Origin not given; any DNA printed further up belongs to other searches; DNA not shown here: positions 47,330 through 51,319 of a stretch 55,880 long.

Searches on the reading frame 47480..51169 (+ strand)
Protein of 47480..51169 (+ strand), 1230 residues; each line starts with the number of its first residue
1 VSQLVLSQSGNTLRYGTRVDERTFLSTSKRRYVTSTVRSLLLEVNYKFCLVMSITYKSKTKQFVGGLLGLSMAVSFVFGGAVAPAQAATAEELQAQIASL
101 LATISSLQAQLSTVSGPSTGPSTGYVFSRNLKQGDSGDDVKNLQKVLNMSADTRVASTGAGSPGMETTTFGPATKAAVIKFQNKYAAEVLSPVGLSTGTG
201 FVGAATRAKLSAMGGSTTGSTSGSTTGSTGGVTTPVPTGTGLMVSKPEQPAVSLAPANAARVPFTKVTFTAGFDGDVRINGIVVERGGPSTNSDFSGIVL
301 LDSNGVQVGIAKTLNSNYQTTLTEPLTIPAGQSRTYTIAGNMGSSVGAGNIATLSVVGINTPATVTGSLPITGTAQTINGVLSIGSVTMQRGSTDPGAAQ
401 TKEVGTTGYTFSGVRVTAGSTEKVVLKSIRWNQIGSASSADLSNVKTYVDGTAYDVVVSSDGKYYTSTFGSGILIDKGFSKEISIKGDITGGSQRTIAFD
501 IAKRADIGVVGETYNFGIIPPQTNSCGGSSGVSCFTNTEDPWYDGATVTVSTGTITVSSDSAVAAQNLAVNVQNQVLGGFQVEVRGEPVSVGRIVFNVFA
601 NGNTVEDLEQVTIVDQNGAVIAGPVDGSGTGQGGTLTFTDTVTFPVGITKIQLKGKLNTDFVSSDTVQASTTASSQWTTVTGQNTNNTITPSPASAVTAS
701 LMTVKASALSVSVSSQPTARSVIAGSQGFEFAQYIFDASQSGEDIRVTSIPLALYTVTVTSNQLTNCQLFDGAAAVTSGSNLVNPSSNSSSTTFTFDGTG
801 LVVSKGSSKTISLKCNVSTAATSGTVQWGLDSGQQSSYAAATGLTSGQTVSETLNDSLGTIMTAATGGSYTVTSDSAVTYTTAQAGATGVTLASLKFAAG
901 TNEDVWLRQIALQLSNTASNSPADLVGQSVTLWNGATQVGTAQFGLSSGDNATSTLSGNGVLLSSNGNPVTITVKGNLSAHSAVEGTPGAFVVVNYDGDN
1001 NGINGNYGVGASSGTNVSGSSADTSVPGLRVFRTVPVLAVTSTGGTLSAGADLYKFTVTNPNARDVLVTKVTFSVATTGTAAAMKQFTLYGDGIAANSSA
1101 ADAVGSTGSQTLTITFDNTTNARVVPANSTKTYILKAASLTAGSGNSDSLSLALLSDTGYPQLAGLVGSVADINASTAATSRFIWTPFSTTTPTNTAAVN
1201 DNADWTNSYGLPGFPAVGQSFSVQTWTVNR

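Call 23: search_protein_families(library=pfam, proteins=[window:47480-51169:+], max_evalue=0.001)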
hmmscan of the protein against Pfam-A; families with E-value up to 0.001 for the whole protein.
window:47480-51169:+ (1230 aa): 1 family
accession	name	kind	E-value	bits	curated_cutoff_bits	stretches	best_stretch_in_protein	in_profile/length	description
PF01471.23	PG_binding_1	-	0.00013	22.6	23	1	136-185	1-41/57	Putative peptidoglycan binding domain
